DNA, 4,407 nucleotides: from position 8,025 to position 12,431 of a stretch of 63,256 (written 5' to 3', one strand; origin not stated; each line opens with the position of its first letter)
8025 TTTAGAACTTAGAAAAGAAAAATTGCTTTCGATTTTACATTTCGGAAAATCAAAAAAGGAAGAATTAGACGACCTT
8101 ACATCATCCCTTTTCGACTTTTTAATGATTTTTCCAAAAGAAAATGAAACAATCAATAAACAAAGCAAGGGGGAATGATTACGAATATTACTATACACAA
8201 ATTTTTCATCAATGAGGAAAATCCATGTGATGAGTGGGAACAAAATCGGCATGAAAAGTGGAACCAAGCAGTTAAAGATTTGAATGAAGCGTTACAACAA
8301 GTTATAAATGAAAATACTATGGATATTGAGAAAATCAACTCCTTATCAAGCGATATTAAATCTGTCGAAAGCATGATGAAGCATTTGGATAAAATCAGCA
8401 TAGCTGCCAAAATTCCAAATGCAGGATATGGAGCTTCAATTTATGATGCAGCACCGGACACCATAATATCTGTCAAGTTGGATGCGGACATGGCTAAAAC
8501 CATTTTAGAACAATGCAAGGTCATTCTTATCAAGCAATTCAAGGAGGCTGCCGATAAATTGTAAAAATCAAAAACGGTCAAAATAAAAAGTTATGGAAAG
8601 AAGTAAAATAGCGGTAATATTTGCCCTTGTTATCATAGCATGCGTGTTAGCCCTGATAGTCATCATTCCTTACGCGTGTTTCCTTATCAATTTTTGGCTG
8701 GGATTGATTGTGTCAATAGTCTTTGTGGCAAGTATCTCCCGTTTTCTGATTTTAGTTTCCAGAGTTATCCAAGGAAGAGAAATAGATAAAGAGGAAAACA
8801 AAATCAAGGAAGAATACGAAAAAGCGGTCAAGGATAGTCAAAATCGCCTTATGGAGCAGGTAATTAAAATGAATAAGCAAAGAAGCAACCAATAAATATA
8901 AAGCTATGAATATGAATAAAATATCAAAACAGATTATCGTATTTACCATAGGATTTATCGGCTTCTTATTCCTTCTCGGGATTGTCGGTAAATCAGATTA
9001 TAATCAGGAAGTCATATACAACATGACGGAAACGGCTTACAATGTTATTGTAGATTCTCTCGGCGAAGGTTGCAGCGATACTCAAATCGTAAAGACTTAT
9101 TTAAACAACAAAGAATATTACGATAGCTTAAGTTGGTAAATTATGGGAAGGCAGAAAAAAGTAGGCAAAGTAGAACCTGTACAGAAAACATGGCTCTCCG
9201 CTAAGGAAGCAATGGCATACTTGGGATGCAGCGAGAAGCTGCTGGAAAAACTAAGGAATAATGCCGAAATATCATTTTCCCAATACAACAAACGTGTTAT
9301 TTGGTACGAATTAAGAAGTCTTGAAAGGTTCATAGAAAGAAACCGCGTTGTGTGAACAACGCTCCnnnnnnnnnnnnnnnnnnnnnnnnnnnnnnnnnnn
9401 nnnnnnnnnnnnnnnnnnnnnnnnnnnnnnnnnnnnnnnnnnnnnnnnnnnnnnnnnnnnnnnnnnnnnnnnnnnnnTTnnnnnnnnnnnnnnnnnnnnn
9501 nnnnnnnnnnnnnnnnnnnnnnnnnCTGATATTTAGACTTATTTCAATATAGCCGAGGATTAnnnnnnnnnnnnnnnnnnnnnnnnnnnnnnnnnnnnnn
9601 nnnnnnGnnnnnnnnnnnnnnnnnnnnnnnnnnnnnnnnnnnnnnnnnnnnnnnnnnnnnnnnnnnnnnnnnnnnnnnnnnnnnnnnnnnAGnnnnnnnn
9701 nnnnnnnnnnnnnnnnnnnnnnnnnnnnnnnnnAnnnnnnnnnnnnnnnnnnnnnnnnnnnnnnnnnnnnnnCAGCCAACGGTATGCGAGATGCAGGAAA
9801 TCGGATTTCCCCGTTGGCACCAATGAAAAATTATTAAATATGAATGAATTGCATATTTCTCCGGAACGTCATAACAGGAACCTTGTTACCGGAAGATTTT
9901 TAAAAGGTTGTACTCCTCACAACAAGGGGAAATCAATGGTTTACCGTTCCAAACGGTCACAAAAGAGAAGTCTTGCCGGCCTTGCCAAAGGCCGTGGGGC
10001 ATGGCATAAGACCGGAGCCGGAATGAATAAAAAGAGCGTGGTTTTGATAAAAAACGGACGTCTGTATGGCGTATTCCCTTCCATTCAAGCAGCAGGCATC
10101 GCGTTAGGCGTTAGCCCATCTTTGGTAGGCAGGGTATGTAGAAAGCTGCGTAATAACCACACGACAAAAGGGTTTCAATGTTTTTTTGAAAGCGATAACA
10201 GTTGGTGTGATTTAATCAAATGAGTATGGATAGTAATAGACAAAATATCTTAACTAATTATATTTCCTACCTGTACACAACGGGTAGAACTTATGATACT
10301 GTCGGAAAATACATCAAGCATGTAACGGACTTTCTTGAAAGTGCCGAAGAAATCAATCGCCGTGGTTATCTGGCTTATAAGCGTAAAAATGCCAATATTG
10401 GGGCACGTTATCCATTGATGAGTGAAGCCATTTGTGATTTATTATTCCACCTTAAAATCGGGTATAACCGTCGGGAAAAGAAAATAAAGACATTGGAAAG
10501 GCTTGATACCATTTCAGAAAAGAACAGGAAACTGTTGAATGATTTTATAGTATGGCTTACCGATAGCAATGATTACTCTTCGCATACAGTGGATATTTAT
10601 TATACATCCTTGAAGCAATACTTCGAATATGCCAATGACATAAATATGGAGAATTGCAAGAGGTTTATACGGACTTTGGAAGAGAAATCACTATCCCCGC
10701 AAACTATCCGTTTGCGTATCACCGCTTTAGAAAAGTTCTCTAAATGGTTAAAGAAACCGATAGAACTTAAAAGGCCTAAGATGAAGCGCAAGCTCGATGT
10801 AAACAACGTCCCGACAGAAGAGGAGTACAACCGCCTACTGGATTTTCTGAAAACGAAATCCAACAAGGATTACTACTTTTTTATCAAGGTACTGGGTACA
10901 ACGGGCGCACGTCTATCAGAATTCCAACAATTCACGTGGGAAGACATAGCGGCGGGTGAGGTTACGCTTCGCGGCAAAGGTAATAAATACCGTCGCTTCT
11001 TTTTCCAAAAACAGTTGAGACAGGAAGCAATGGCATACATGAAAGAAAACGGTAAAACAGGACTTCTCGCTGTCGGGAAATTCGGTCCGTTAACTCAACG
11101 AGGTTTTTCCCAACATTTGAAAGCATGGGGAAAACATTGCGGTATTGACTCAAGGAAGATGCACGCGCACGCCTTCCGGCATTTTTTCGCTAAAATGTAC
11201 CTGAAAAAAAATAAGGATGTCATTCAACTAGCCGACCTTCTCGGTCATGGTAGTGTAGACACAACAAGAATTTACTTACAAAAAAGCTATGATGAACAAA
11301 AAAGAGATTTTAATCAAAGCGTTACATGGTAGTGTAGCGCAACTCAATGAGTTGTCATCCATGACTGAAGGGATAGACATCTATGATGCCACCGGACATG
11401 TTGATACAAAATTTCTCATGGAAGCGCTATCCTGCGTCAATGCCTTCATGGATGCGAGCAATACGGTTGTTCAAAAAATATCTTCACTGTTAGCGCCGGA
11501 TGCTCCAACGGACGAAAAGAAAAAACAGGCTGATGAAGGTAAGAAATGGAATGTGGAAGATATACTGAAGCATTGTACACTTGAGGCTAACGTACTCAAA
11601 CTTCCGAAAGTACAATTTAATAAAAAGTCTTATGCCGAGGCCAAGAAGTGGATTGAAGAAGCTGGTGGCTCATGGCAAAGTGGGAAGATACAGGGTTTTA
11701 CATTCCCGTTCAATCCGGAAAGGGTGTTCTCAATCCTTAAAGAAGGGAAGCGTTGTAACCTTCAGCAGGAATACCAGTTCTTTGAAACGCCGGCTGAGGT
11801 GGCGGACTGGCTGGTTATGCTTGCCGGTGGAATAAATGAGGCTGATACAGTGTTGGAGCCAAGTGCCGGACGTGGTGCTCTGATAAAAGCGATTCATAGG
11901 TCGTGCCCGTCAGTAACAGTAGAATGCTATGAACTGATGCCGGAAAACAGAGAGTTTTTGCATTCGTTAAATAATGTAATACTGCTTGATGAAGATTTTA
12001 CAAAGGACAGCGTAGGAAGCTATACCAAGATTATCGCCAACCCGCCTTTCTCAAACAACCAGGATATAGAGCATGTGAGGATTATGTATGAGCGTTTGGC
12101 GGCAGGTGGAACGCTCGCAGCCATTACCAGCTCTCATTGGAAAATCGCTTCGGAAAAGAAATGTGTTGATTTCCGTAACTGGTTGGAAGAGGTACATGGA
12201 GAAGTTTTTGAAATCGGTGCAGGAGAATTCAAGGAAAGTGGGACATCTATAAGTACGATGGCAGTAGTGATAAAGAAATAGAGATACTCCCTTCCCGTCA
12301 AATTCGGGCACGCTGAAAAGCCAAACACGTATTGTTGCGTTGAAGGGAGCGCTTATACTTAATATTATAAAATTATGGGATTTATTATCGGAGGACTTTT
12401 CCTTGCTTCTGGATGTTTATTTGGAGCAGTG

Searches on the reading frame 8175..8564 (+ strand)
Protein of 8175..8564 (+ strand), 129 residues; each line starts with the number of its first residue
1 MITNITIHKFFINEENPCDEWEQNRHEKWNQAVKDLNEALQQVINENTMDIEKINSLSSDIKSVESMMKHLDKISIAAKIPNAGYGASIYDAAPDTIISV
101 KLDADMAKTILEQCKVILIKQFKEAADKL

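Call 69: search_protein_families(library=pfam, proteins=[window:8175-8564:+], max_evalue=0.01)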
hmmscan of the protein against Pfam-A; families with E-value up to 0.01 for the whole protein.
window:8175-8564:+ (129 aa): 1 family
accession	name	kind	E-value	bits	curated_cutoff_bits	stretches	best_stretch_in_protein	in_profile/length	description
PF03026.21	CM1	-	0.0071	16.2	27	1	28-71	71-114/235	Influenza C virus M1 protein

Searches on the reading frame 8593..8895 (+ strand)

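Call 69: search_protein_families(library=pfam, proteins=[window:8593-8895:+], max_evalue=0.01)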
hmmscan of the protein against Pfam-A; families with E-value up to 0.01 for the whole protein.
window:8593-8895:+ (100 aa): 1 family
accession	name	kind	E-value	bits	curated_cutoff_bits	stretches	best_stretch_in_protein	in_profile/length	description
PF02326.20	YMF19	-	0.0026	19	22.6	1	34-92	13-74/84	Plant ATP synthase F0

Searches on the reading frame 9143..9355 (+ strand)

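Call 69: search_protein_families(library=pfam, proteins=[window:9143-9355:+], max_evalue=0.01)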
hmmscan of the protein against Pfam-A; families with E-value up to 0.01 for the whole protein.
window:9143-9355:+ (70 aa): 1 family
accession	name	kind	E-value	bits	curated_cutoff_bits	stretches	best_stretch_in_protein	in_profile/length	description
PF12728.13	HTH_17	-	5.4e-07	30.2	27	1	17-68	1-51/51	Helix-turn-helix domain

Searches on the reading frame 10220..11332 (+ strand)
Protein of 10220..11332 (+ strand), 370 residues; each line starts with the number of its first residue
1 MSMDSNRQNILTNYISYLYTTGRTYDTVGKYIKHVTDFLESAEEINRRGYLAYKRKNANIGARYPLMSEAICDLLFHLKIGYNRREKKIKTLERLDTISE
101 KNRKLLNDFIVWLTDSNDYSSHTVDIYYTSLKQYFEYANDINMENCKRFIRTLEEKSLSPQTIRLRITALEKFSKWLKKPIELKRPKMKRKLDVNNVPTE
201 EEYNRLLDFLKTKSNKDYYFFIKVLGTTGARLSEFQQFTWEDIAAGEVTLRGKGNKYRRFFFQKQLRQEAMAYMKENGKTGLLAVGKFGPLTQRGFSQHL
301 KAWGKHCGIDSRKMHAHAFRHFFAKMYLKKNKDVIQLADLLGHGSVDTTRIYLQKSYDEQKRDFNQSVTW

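Call 26: search_protein_families(library=phrogs, proteins=[window:10220-11332:+], max_evalue=0.00001)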
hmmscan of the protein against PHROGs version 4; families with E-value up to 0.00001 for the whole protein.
window:10220-11332:+ (370 aa): 3 families
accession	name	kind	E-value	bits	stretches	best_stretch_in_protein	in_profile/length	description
phrog_1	-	integration and excision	5.3e-34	119.4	1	90-363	157-442/611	integrase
phrog_216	-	integration and excision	4.7e-33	115.6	1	179-362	38-231/301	integrase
phrog_7269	-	integration and excision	7.7e-07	30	1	313-356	27-70/89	integrase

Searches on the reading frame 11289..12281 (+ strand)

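Call 26: search_protein_families(library=phrogs, proteins=[window:11289-12281:+], max_evalue=0.00001)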
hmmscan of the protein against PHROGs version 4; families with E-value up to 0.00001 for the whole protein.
window:11289-12281:+ (330 aa): 10 families
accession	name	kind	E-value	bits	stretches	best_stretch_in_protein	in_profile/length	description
phrog_9133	-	unknown function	6.3e-88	296.9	1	15-330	554-904/1259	-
phrog_11358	-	unknown function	2.1e-30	105.6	1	163-325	1847-2010/3431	-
phrog_15406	-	other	4e-29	101.4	1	163-330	1250-1417/2789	DNA methyltransferase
phrog_6263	-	other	3.1e-24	86.5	1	96-326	328-544/548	DNA methyltransferase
phrog_9793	-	unknown function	1.6e-21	77.3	1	163-328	604-769/772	-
phrog_22901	-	unknown function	9.9e-21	73.8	1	163-309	634-777/1394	-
phrog_18947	-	unknown function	1.7e-20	73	1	164-329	569-735/1537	-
phrog_799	-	other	1.4e-08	35.3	1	100-260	145-299/458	DNA methyltransferase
phrog_5172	-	unknown function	9.9e-08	32.1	1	159-259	18-108/377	-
phrog_32703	-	unknown function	1.7e-07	31.3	1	161-282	8-125/480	-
